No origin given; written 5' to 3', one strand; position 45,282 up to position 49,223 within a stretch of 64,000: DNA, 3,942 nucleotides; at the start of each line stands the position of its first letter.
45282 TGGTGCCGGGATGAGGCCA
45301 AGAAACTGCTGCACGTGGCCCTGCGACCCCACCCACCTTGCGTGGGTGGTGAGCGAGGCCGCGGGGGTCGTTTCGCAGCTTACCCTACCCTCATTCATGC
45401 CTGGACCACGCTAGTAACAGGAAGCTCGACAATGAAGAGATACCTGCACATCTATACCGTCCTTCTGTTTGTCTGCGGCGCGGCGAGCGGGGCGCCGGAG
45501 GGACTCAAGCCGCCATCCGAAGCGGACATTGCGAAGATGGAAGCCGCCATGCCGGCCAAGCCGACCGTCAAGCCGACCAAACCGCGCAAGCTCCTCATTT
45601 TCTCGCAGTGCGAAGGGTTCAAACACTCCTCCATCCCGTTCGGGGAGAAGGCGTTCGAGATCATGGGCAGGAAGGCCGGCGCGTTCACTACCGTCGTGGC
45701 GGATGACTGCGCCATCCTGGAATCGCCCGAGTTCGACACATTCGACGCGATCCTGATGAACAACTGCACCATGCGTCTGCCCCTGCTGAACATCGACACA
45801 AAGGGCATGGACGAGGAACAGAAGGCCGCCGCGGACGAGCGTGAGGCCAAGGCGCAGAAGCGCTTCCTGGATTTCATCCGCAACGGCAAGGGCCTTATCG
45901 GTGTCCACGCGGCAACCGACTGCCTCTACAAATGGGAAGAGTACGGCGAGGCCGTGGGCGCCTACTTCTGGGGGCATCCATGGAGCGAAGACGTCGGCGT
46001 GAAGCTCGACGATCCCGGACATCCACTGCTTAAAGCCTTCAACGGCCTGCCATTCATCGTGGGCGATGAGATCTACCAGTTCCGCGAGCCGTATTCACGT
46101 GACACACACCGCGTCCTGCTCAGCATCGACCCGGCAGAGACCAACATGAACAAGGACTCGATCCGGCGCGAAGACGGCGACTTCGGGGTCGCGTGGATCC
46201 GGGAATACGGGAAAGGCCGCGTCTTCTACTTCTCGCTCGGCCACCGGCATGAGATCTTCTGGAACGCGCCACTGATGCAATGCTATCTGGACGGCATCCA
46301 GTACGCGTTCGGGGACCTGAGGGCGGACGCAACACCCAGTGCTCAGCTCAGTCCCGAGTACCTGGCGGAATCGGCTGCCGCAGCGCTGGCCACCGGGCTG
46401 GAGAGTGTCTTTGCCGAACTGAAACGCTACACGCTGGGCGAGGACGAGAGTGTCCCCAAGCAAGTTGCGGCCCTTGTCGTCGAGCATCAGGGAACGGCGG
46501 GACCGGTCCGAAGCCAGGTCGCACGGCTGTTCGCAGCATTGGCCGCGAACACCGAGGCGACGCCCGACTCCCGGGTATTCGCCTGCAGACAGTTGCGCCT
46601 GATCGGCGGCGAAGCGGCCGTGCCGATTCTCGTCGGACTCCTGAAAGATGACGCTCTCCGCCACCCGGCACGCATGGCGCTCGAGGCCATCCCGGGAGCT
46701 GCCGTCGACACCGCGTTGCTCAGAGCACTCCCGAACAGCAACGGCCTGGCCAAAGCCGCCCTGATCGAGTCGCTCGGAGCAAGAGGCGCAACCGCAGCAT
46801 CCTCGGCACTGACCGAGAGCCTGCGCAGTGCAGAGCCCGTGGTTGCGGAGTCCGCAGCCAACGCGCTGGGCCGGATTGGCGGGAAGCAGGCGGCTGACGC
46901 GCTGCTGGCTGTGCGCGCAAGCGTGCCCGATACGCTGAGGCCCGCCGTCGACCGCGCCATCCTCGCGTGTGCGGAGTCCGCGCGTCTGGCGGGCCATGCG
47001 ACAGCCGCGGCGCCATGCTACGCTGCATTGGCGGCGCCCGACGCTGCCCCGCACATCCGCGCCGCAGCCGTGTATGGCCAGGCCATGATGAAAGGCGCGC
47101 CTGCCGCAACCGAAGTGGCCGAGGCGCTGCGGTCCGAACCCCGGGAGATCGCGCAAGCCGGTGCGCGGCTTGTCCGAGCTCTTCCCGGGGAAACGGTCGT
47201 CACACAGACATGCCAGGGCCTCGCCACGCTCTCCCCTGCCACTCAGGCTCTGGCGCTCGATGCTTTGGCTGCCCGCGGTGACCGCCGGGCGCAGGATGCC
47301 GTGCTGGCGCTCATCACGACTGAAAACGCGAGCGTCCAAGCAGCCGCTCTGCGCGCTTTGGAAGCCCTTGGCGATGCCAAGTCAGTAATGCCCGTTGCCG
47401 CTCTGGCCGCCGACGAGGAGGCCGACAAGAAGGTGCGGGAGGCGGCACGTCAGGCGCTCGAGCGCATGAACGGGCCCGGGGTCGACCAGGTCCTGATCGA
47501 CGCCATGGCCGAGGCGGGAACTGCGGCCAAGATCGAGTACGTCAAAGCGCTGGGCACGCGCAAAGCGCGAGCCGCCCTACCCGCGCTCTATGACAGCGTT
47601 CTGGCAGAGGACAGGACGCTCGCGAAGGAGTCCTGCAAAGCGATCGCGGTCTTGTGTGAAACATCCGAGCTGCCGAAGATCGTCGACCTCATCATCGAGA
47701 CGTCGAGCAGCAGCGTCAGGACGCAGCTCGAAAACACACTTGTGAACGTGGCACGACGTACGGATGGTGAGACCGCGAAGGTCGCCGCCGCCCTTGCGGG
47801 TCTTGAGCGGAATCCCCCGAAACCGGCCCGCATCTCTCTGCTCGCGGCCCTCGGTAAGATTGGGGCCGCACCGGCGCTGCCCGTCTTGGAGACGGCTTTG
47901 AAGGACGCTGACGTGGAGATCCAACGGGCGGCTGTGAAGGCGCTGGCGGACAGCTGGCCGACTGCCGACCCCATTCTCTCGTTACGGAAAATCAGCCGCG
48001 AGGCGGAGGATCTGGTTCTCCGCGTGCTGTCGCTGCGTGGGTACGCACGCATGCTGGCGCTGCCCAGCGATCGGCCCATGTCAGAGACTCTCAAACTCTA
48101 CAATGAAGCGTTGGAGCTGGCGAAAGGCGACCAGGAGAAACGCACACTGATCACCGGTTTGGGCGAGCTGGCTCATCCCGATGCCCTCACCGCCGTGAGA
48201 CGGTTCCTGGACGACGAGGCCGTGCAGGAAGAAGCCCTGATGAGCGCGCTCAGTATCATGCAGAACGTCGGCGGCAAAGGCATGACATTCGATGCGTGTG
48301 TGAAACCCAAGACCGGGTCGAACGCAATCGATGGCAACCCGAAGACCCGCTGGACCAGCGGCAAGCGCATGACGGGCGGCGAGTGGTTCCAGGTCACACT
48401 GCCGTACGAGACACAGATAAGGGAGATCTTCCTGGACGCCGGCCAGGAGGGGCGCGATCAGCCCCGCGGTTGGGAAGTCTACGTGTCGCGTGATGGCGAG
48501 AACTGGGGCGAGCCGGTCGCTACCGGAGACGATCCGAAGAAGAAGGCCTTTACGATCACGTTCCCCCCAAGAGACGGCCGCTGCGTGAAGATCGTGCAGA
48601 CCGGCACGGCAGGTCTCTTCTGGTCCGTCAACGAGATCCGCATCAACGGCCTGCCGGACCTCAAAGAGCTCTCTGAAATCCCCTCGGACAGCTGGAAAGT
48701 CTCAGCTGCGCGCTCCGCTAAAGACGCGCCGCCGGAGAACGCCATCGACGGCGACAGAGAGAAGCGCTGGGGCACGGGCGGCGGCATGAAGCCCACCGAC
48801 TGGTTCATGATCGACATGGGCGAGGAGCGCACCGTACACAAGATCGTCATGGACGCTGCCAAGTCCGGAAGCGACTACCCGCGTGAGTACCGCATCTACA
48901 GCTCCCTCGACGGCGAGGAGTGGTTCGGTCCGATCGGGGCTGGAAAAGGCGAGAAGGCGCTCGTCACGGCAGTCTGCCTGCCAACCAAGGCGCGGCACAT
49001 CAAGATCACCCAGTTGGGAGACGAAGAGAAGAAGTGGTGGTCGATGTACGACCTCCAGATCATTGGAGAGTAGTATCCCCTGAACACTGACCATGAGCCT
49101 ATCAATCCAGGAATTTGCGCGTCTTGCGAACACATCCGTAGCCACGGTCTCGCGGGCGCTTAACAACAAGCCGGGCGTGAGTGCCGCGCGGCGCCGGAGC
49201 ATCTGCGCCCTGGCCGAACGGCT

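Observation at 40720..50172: Candidate LacI-controlled operon for periplasmic oxidative (3-keto) cleavage of sulfated glycosides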

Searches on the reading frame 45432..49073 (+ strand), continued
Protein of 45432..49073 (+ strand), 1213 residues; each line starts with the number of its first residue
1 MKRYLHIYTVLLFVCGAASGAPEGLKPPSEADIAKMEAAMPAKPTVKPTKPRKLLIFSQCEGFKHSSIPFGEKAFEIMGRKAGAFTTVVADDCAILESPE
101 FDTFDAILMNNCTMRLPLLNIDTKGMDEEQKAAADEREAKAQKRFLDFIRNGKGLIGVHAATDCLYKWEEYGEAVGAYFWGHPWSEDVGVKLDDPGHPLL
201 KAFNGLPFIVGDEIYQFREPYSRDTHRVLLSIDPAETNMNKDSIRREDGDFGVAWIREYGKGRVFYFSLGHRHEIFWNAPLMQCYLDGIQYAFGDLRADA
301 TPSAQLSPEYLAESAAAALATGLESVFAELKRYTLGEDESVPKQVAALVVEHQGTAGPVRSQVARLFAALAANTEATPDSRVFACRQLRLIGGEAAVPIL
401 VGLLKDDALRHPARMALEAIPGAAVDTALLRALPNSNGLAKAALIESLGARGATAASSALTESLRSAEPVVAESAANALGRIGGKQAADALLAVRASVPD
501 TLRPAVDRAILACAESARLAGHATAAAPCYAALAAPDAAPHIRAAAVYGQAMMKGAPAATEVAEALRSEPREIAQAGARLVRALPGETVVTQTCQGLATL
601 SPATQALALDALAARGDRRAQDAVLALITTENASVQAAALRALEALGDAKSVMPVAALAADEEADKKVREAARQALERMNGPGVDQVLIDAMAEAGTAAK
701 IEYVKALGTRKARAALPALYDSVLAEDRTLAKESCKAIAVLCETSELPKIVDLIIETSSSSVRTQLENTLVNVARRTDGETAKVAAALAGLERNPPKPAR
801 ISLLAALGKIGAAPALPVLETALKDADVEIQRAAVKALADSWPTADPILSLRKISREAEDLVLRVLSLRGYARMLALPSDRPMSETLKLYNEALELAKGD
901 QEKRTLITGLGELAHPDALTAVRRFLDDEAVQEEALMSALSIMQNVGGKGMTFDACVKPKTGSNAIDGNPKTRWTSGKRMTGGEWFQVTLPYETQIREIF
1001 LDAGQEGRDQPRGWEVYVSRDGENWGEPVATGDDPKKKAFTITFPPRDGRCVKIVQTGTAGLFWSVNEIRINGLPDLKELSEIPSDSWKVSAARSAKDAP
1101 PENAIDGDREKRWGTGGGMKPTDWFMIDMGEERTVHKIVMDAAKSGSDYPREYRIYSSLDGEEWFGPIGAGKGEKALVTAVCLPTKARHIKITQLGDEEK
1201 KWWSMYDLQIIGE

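Call 97: search_protein_families(library=ncbifam, proteins=[L082:735-1535:+, L025:12986-14086:+, L064:7109-8575:+, L075:9947-11470:+], max_evalue=1)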
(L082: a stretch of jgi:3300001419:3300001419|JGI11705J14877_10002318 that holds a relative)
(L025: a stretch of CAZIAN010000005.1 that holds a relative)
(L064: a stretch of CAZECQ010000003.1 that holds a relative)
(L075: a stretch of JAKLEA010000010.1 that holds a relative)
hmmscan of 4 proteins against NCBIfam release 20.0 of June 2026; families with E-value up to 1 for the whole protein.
L082:735-1535:+ (266 aa): 0 families

L025:12986-14086:+ (367 aa): 0 families

L064:7109-8575:+ (489 aa): 7 families
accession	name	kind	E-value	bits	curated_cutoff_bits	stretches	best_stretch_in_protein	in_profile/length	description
NF041277.1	coba_remo_CbiR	equivalog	8.1e-08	32.1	105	1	167-275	138-237/249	cobamide remodeling phosphodiesterase CbiR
NF009689.0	PRK13210.1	subfamily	4.7e-07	29.3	200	1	194-287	174-271/286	L-ribulose-5-phosphate 3-epimerase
TIGR04379.1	myo_inos_iolE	equivalog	1.2e-06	28.4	290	1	159-235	138-214/290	myo-inosose-2 dehydratase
NF009688.0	PRK13209.1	subfamily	0.0003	19.9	317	1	197-284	181-266/286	L-ribulose-5-phosphate 3-epimerase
TIGR00542.1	hxl6Piso_put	equivalog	0.00067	19.1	272.15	1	203-273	182-249/279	L-ribulose-5-phosphate 3-epimerase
TIGR03234.1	OH-pyruv-isom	equivalog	0.095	12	353.45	1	245-274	213-241/254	hydroxypyruvate isomerase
NF041099.2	keto_glucon_epim_IolO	equivalog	0.18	11.1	300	0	197-272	178-245/269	5-keto-L-gluconate epimerase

L075:9947-11470:+ (508 aa): 0 families

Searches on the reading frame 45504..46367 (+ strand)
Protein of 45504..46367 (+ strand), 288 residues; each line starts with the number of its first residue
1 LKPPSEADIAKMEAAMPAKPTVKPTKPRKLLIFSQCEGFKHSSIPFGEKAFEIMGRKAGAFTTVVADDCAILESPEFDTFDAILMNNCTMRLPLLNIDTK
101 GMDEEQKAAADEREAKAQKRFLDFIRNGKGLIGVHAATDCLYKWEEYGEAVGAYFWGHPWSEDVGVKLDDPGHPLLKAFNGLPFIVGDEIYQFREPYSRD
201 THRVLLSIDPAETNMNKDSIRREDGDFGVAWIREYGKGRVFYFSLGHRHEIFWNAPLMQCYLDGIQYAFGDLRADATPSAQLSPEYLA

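Call 101: predict_structure(alignment_id=A6)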
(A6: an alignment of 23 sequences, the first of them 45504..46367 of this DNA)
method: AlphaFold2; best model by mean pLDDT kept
length: 288 residues; sequences in the alignment: 23
mean_pLDDT: 96.1   pTM: 0.93
mean pLDDT of the five models: 96.1, 95.9, 95.7, 93.8, 92.0
residues with pLDDT >= 90: 272; 70-90: 16; 50-70: 0; < 50: 0
segments of 3 or more residues with pLDDT < 50: none
pLDDT, mean of each block of 10 residues (from residue 1): 95 98 97 87 95 98 95 97 95 94 98 98 98 96 96 96 96 96 96 96 98 95 93 98 97 98 99 97 92
secondary structure, 60 per line:
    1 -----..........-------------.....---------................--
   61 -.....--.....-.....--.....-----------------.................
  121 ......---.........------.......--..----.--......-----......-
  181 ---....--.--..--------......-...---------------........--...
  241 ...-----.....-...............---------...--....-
elements in order: H6-15 E29-33 H43-58 E62-66 H69-73 H75-79 E82-86 H104-126 E130-134 H135-138 H145-151 E163-168 H174-179 E184-187 E203-208 E228-235 E238-243 H249-253 H255-269 H284-287

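Call 103: fold_search(model_id=the predicted structure, library=pdb)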
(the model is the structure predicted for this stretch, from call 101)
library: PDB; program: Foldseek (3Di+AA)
matches with E <= 10: 1312; with E <= 0.001: 120
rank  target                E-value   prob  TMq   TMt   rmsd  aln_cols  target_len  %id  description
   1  4pxy_A                1.8e-11  1.00  0.63  0.73   6.2       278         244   22  Crystal structure of a Putative thua-like protein (BACUNI_01602) from Bacteroides uniformis ATCC 8492 at 1.50 A resolu (released 2014-04-23)
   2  4jqs_A                3.3e-11  1.00  0.63  0.72   4.5       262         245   20  Crystal structure of a Putative thua-like protein (BACUNI_01602) from Bacteroides uniformis ATCC 8492 at 2.30 A resolu (released 2013-05-08)
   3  4e5v_A                9.2e-10  1.00  0.57  0.59   8.8       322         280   16  Crystal structure of a Putative thua-like protein (PARMER_02418) from Parabacteroides merdae ATCC 43184 at 1.75 A reso (released 2012-04-04)
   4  4e5v_B                2.0e-09  1.00  0.58  0.59   8.8       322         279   16  Crystal structure of a Putative thua-like protein (PARMER_02418) from Parabacteroides merdae ATCC 43184 at 1.75 A reso (released 2012-04-04)
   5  1t0b_F                2.6e-08  1.00  0.52  0.61   6.3       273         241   13  Structure of ThuA-like protein from Bacillus stearothermophilus (released 2004-08-03)
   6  2gk3_A                5.4e-08  1.00  0.51  0.59   7.0       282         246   12  Cytoplasmic Protein STM3548 from Salmonella typhimurium (released 2006-05-02)
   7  2gk3_E                5.4e-08  1.00  0.49  0.56   7.0       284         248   10  Cytoplasmic Protein STM3548 from Salmonella typhimurium (released 2006-05-02)
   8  1t0b_G                8.8e-08  1.00  0.52  0.61   5.7       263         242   13  Structure of ThuA-like protein from Bacillus stearothermophilus (released 2004-08-03)
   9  1t0b_A                9.3e-08  1.00  0.52  0.61   5.8       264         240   12  Structure of ThuA-like protein from Bacillus stearothermophilus (released 2004-08-03)
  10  4uoq_A                3.9e-07  1.00  0.43  0.20  10.6       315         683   16  Nucleophile mutant (E324A) of beta-(1,6)-galactosidase from Bifidobacterium animalis subsp. lactis Bl-04 (released 2014-10-22)
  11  5xb7_F                4.4e-07  1.00  0.46  0.22   6.8       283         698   11  GH42 alpha-L-arabinopyranosidase from Bifidobacterium animalis subsp. lactis Bl-04 (released 2017-11-01)
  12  5xb7_A                5.3e-07  1.00  0.49  0.23   5.7       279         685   10  GH42 alpha-L-arabinopyranosidase from Bifidobacterium animalis subsp. lactis Bl-04 (released 2017-11-01)
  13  8ibt_B                5.3e-07  1.00  0.41  0.19  11.3       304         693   12  Crystal structure of GH42 beta-galactosidase BiBga42A from Bifidobacterium longum subspecies infantis E318S mutant in  (released 2023-06-07)
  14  5xb7_C                6.3e-07  1.00  0.49  0.23   6.0       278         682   10  GH42 alpha-L-arabinopyranosidase from Bifidobacterium animalis subsp. lactis Bl-04 (released 2017-11-01)
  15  4uoz_A                7.1e-07  1.00  0.43  0.20  10.6       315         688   16  beta-(1,6)-galactosidase from Bifidobacterium animalis subsp. lactis Bl-04 nucleophile mutant E324A in complex with ga (released 2014-10-15)
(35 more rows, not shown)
